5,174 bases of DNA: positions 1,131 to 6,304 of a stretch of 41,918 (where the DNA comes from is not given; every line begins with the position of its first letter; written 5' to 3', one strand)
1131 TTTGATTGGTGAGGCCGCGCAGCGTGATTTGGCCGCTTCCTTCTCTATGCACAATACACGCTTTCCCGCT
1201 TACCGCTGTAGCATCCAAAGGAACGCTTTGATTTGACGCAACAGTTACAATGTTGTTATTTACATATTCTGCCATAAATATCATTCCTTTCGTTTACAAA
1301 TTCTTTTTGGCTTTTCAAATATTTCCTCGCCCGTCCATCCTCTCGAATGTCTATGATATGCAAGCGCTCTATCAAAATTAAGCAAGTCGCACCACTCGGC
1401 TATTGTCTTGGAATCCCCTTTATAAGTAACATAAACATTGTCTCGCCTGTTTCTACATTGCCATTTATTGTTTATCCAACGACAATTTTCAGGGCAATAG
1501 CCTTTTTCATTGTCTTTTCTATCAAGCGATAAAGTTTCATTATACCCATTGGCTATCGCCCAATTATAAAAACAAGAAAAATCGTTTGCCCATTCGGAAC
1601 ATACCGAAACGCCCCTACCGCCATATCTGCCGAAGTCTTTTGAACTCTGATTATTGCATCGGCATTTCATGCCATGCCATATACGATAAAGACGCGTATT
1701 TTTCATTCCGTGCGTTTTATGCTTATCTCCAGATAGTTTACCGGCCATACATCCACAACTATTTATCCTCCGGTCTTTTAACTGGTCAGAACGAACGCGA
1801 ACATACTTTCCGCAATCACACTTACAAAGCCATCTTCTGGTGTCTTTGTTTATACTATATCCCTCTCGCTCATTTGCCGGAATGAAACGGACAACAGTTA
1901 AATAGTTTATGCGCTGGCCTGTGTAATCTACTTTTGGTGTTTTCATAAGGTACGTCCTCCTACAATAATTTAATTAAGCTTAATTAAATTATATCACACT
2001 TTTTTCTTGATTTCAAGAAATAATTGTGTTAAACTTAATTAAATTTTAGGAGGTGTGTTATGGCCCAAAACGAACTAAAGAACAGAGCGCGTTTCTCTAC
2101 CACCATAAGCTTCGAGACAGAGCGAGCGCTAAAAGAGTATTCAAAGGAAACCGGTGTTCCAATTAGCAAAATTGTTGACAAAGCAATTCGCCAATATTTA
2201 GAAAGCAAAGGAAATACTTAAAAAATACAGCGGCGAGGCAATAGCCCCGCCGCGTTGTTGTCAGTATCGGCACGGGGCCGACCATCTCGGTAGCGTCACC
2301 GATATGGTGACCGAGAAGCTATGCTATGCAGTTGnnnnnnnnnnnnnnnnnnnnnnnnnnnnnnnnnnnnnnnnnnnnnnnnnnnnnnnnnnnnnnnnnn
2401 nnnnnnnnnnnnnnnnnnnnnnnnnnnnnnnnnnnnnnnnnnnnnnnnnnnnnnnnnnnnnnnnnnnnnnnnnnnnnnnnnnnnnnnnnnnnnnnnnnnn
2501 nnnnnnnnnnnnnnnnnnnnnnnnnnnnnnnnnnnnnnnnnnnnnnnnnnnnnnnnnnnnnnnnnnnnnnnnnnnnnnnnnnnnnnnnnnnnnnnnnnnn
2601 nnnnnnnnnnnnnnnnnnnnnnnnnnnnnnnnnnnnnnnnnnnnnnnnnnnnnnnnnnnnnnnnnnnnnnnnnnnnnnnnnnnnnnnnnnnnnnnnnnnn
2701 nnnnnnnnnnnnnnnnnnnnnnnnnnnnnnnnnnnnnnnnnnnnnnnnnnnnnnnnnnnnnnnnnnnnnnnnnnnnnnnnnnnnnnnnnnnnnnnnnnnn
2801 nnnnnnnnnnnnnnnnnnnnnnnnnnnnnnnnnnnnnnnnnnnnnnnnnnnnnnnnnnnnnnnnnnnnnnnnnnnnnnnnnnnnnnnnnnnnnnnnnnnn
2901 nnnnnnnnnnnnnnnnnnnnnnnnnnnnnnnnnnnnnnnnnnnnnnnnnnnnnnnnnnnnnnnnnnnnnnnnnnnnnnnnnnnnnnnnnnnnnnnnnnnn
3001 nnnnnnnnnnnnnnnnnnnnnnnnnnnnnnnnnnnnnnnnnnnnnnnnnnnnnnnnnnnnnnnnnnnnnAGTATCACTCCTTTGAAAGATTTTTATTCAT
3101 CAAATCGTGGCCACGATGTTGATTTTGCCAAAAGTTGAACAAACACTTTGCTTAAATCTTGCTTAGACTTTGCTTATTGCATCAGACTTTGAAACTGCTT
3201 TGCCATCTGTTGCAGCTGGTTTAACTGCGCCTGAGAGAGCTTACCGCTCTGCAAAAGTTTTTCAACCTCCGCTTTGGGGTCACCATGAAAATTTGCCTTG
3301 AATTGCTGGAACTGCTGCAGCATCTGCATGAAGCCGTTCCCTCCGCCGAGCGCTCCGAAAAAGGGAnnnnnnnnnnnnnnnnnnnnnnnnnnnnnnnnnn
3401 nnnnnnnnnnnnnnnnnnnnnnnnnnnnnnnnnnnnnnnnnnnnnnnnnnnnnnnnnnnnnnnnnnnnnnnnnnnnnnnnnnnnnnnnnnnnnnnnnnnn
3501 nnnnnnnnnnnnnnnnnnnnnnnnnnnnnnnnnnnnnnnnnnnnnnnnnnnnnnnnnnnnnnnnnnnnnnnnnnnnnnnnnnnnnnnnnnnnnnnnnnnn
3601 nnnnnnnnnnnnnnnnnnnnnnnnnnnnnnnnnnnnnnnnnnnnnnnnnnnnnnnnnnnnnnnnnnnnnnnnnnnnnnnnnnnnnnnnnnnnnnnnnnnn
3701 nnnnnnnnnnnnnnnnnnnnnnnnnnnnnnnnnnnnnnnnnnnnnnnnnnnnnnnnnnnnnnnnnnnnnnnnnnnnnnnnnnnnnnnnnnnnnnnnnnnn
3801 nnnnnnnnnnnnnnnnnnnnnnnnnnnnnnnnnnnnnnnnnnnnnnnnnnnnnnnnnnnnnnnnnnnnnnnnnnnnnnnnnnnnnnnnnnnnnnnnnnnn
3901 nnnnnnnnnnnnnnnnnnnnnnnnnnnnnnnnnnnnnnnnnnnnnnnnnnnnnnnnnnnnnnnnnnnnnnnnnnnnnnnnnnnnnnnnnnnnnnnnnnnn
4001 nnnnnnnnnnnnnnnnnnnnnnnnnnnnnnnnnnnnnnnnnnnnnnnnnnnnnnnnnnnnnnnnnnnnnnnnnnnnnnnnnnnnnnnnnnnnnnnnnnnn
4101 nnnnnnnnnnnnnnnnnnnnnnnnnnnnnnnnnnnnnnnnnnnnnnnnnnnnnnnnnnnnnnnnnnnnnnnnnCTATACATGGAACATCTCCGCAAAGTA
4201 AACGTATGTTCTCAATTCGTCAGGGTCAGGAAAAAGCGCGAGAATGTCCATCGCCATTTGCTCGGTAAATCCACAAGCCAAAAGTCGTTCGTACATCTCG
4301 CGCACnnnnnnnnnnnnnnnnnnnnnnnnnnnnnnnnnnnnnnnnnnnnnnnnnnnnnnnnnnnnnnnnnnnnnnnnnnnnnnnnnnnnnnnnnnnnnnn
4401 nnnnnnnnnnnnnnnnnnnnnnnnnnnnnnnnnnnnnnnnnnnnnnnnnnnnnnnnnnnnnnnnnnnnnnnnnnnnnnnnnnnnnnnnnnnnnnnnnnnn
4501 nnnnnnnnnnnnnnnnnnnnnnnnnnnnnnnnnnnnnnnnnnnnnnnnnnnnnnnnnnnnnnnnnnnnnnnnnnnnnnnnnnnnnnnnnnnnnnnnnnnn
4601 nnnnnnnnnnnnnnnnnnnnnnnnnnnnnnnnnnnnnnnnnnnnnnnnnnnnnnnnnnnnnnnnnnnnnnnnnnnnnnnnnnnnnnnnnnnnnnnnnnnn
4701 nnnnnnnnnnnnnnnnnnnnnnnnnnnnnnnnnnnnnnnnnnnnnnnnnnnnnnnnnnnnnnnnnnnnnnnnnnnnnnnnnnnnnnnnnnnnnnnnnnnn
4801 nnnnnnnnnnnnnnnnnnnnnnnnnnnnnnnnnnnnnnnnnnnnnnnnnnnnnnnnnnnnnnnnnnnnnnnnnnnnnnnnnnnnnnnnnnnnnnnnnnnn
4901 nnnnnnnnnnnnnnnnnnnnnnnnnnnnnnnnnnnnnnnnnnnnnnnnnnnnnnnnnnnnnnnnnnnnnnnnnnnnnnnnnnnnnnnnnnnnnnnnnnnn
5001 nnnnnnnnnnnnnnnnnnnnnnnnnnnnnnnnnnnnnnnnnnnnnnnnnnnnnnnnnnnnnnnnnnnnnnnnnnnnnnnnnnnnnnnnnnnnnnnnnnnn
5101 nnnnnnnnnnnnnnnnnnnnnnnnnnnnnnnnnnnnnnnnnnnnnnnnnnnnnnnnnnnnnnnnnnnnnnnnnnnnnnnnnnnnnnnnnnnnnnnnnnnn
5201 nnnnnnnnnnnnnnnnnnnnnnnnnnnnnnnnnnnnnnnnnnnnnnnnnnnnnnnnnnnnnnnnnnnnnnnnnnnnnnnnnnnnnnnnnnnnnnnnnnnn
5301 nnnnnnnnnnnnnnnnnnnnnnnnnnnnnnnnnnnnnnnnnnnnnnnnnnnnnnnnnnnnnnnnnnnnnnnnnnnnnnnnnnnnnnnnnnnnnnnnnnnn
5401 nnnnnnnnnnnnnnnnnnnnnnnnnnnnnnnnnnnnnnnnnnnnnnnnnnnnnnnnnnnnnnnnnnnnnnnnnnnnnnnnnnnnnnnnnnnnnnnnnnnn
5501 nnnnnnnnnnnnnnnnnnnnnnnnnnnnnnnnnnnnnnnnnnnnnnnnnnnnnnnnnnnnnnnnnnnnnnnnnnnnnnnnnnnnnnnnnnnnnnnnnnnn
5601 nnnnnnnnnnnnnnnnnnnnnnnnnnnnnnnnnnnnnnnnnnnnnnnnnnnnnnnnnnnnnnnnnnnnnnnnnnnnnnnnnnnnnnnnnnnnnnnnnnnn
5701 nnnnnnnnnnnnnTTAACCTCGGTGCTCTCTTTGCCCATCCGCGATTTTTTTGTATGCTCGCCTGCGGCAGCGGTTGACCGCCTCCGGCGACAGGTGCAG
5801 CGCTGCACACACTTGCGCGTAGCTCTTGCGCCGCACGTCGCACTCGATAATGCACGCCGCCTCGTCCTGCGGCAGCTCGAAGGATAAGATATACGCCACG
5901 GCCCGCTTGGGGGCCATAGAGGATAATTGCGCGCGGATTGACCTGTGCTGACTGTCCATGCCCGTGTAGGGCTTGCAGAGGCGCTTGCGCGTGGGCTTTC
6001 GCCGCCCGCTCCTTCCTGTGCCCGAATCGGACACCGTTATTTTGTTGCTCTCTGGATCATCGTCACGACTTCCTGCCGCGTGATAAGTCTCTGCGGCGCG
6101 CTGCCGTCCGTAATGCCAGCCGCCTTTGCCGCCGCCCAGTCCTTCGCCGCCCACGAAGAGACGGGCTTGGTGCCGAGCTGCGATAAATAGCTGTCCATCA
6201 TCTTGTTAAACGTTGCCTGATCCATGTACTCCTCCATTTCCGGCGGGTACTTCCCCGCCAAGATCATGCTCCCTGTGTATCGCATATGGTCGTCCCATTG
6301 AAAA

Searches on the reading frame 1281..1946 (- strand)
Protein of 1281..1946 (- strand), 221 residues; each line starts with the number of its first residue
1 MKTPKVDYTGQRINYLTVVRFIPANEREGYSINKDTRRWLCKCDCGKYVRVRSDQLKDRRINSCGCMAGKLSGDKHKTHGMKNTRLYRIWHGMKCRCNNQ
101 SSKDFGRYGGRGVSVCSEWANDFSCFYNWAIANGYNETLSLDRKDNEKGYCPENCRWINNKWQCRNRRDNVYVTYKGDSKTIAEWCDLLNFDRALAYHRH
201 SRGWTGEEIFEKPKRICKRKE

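Call 5: search_protein_families(library=pfam, proteins=[window:1281-1946:-], max_evalue=0.1)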
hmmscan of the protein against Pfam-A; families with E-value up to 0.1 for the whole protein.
window:1281-1946:- (221 aa): 0 families

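Call 6: search_protein_families(library=phrogs, proteins=[window:1281-1946:-], max_evalue=0.01)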
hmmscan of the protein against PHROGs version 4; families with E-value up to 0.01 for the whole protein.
window:1281-1946:- (221 aa): 9 families
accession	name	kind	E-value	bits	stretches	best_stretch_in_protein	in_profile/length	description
phrog_374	-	DNA, RNA and nucleotide metabolism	1.1e-63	217.1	1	2-214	191-400/617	HNH endonuclease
phrog_3377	-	DNA, RNA and nucleotide metabolism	2e-54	185.4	1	76-216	4-143/196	HNH endonuclease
phrog_8790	-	DNA, RNA and nucleotide metabolism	3.3e-31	110.1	1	76-178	15-114/241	restriction endonuclease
phrog_2081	-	DNA, RNA and nucleotide metabolism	2.2e-27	97.3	1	48-198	65-234/433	HNH endonuclease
phrog_953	-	DNA, RNA and nucleotide metabolism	3.2e-19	70.6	1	77-161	215-299/420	HNH endonuclease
phrog_3322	-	DNA, RNA and nucleotide metabolism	1.6e-06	29.1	1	137-161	104-128/162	endonuclease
phrog_28742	-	unknown function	3.5e-05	25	1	92-169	29-107/165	-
phrog_18493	-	unknown function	0.00099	20.2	1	3-70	55-112/136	-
phrog_27240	-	unknown function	0.0072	17.7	0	33-76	24-65/132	-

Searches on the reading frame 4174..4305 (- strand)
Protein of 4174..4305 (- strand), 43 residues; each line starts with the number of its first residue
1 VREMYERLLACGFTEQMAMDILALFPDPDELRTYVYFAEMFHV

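Call 5: search_protein_families(library=pfam, proteins=[window:4174-4305:-], max_evalue=0.1)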
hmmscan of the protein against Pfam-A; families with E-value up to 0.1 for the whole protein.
window:4174-4305:- (43 aa): 1 family
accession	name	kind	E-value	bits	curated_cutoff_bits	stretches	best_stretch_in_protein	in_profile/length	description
PF24901.1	HTH_MCM7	-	0.042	14.2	26.5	1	1-23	34-56/76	DNA replication licensing factor MCM7, winged helix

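Call 6: search_protein_families(library=phrogs, proteins=[window:4174-4305:-], max_evalue=0.01)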
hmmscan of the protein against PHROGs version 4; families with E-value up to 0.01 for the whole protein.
window:4174-4305:- (43 aa): 0 families

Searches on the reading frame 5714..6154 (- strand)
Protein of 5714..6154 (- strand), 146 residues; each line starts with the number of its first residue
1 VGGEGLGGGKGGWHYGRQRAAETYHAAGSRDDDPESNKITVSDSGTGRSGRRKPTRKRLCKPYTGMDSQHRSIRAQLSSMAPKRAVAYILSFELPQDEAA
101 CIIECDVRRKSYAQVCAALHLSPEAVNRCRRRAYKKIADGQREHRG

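Call 5: search_protein_families(library=pfam, proteins=[window:5714-6154:-], max_evalue=0.1)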
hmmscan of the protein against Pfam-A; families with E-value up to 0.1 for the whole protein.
window:5714-6154:- (146 aa): 2 families
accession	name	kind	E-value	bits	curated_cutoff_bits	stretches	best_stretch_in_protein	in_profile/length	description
PF08281.18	Sigma70_r4_2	-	1.5e-07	31.4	25.7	2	93-137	10-54/54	Sigma-70, region 4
PF04545.22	Sigma70_r4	-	0.0057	16.6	24.1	1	93-137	4-48/50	Sigma-70, region 4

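Call 6: search_protein_families(library=phrogs, proteins=[window:5714-6154:-], max_evalue=0.01)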
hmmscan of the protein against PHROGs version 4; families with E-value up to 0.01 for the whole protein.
window:5714-6154:- (146 aa): 0 families

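Call 27: search_protein_families(library=padloc, proteins=[window:5714-6154:-], max_evalue=0.1)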
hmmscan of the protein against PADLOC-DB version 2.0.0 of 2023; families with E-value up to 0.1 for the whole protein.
window:5714-6154:- (146 aa): 0 families

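Call 28: search_protein_families(library=ncbifam, proteins=[window:5714-6154:-], max_evalue=0.1)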
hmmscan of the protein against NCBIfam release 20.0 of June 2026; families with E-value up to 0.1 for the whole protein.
window:5714-6154:- (146 aa): 2 families
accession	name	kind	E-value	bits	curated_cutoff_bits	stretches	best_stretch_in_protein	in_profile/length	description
TIGR02937.1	sigma70-ECF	superfamily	0.00062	19.4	42.9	1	72-138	97-162/165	sigma-70 family RNA polymerase sigma factor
TIGR02985.1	Sig70_bacteroi1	subfamily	0.055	13.7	126.4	1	91-137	113-158/162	RNA polymerase sigma-70 factor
